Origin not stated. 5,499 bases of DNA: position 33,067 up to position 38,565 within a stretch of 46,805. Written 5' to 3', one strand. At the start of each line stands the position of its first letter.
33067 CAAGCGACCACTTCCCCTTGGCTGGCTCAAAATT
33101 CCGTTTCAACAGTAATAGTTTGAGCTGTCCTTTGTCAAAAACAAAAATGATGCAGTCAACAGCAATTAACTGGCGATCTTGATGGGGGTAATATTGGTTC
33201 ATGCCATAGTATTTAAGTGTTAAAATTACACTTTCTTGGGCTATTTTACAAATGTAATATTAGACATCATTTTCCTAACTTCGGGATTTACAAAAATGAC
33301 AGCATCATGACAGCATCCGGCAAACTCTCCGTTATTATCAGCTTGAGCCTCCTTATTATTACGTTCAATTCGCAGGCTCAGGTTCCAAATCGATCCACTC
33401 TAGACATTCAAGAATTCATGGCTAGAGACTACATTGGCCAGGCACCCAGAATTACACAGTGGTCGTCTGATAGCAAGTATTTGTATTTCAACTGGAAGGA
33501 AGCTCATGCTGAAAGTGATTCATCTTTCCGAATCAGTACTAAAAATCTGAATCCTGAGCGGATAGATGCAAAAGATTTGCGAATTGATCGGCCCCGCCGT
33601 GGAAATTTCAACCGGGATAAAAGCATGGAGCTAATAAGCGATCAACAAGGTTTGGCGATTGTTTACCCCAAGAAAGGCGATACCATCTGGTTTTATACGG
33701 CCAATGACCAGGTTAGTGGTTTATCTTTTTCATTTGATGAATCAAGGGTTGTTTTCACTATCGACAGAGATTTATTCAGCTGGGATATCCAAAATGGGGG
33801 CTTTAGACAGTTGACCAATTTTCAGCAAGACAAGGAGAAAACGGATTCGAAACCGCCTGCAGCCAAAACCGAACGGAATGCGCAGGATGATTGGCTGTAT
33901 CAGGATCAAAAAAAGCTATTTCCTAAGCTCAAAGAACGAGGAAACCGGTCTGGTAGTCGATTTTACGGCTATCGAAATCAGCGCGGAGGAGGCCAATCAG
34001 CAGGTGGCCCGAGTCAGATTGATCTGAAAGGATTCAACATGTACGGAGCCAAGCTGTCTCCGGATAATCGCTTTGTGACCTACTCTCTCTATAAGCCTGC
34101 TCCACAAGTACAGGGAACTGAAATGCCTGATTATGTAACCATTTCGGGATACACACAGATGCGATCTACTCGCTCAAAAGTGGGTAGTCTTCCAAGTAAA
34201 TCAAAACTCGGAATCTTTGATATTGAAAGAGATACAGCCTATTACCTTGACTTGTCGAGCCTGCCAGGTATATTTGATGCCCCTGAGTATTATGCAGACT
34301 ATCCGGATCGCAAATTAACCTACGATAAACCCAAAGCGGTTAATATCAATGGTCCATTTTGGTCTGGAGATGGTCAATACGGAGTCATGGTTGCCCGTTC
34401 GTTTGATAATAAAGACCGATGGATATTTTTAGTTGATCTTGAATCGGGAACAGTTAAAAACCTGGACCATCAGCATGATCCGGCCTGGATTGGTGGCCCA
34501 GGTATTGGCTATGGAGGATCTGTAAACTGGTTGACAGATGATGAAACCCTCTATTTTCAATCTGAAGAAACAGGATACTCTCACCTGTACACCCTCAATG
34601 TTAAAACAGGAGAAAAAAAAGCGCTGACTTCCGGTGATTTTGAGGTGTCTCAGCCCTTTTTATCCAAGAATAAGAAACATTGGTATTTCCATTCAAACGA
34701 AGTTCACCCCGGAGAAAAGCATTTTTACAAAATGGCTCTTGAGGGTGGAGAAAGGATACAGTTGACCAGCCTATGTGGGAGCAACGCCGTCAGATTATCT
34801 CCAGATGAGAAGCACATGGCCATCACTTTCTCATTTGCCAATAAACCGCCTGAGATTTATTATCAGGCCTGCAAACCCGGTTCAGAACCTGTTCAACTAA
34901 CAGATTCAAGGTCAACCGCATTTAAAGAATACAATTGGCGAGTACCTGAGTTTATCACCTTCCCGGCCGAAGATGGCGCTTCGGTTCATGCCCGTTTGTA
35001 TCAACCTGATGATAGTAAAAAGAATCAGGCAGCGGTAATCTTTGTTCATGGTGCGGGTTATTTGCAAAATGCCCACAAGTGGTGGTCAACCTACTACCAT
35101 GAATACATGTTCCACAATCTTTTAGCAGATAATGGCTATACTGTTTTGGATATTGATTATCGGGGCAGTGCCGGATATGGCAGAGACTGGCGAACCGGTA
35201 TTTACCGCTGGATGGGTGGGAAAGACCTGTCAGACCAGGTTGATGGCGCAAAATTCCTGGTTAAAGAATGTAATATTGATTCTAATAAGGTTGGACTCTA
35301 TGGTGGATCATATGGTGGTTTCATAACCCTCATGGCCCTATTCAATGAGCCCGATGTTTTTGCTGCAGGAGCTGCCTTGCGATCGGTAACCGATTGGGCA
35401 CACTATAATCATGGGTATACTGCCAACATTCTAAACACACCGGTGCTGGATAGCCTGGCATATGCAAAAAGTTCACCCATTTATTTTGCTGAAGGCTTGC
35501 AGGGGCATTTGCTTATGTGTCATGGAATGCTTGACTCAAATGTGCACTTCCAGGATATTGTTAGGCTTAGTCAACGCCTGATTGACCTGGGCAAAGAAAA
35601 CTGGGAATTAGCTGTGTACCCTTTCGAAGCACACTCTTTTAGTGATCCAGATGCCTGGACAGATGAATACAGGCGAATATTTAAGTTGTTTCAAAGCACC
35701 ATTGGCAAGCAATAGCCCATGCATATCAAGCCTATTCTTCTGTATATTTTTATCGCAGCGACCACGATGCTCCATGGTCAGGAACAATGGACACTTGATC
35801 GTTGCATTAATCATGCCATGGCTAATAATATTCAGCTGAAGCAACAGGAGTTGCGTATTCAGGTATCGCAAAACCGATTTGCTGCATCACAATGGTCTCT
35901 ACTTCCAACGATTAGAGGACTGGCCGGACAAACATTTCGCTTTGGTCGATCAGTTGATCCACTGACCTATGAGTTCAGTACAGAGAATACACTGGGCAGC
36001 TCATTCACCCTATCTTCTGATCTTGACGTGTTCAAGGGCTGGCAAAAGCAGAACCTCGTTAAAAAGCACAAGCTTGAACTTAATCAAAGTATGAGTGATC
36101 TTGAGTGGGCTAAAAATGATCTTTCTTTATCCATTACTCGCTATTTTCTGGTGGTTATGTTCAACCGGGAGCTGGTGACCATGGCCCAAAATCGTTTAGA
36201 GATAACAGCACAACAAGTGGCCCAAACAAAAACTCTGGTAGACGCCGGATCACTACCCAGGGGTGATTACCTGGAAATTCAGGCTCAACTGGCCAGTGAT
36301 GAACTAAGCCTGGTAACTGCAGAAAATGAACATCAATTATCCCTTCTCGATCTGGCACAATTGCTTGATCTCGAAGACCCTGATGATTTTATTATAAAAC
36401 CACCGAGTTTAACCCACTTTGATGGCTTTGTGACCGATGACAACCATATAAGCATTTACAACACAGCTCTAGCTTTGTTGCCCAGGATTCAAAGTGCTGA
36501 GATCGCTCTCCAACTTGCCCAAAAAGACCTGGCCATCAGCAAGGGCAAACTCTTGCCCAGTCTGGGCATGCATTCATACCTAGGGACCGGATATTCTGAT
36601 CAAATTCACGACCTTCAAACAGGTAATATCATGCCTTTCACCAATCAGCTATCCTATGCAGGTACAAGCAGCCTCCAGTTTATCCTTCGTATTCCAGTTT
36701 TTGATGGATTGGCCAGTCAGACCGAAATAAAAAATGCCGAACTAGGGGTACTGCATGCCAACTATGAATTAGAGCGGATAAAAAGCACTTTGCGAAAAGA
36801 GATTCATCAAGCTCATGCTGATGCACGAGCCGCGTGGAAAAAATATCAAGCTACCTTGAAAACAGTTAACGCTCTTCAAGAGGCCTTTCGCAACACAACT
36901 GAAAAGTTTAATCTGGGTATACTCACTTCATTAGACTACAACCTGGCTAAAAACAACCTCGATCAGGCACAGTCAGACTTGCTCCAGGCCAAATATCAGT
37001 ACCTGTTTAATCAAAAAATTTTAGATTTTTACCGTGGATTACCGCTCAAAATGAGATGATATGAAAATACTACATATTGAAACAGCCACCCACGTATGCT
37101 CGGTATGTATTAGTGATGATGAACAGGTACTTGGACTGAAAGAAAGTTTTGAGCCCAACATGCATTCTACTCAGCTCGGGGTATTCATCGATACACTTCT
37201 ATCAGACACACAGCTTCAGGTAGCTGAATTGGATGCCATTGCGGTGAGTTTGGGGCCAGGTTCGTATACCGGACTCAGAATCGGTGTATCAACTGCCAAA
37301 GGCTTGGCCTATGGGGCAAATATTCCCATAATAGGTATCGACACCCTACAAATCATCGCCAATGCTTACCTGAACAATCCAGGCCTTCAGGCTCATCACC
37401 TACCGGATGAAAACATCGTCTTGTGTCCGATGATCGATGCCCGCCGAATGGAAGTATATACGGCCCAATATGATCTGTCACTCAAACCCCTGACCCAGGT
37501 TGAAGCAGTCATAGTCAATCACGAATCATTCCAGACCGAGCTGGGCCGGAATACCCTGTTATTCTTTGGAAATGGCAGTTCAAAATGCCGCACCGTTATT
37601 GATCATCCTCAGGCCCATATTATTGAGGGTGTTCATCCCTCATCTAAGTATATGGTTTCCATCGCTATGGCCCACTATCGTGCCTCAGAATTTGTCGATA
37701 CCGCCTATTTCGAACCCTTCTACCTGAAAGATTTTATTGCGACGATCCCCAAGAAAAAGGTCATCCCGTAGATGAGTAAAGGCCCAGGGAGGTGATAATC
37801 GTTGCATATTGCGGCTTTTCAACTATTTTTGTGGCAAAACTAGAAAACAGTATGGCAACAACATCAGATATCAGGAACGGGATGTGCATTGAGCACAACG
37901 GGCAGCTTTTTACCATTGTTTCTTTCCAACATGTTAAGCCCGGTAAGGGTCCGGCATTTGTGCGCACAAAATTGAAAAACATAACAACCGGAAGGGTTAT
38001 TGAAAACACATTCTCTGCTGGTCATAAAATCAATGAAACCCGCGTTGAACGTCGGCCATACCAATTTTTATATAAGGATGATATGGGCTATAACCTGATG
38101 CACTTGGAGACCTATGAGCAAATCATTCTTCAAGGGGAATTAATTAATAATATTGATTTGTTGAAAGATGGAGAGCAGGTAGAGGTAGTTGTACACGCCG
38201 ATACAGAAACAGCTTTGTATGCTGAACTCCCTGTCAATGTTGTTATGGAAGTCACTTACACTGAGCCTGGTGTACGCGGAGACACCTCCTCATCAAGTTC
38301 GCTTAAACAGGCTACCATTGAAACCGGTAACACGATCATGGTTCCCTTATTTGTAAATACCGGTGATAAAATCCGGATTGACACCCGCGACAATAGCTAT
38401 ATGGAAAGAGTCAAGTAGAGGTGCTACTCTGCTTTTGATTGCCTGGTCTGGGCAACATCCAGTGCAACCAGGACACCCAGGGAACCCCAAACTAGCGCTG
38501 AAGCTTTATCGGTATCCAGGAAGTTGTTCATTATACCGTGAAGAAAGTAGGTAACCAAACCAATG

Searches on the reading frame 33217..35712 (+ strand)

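Call 92: search_protein_families(library=pfam, proteins=[window:33217-35712:+], max_evalue=0.00001)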
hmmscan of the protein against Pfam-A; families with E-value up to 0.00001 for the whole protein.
window:33217-35712:+ (832 aa): 4 families
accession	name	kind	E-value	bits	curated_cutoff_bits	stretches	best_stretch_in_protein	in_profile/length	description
PF00326.27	Peptidase_S9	-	7.9e-45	153.4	22.6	1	634-831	8-212/213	Prolyl oligopeptidase family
PF00930.27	DPPIV_N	-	3e-23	82.6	22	1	382-544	191-353/354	Dipeptidyl peptidase IV (DPP IV) N-terminal region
PF02129.25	Peptidase_S15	-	1e-12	48.7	23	1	586-734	1-142/262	X-Pro dipeptidyl-peptidase (S15 family)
PF20434.5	BD-FAE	-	6.8e-11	42.5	26.8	1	594-707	3-106/215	BD-FAE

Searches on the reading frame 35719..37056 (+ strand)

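Call 92: search_protein_families(library=pfam, proteins=[window:35719-37056:+], max_evalue=0.00001)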
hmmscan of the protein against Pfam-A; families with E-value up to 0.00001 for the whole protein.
window:35719-37056:+ (446 aa): 1 family
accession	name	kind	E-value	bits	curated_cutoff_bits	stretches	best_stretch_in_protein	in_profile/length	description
PF02321.23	OEP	-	5.8e-47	160.4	22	2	247-432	5-179/187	Outer membrane efflux protein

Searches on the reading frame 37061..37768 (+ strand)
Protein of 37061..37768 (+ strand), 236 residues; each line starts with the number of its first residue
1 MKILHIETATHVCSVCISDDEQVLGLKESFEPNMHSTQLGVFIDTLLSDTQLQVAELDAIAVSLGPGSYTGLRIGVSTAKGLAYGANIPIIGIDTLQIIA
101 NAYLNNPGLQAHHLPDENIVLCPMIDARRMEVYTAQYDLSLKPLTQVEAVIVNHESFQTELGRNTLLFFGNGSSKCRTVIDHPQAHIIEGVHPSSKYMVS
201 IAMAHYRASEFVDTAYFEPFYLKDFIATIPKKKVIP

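Call 70: search_protein_families(library=pfam, proteins=[window:37061-37768:+], max_evalue=1)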
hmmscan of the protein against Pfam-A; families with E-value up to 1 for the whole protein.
window:37061-37768:+ (236 aa): 1 family
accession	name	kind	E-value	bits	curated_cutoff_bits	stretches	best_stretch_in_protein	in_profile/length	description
PF00814.31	TsaD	-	4.6e-27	95.8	24.8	1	35-144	29-133/264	tRNA N6-adenosine threonylcarbamoyltransferase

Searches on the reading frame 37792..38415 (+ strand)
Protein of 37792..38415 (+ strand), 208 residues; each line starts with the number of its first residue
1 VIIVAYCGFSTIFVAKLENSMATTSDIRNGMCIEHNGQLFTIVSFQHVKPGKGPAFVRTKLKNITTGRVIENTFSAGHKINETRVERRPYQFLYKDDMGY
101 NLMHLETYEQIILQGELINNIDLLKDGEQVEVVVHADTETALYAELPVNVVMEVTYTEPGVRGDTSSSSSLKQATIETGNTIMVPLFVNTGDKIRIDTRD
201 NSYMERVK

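Call 92: search_protein_families(library=pfam, proteins=[window:37792-38415:+], max_evalue=0.00001)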
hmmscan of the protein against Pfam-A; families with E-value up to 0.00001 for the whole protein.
window:37792-38415:+ (208 aa): 3 families
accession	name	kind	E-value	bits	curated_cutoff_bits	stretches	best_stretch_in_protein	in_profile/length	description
PF08207.18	EFP_N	-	3.6e-27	94.6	23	1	23-80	1-58/58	Elongation factor P (EF-P) KOW-like domain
PF09285.17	Elong-fact-P_C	-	4.2e-26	90.9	25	1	150-206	1-56/56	Elongation factor P, C-terminal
PF01132.26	EFP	-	1.2e-13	51.2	27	1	88-137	1-51/54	Elongation factor P (EF-P) OB domain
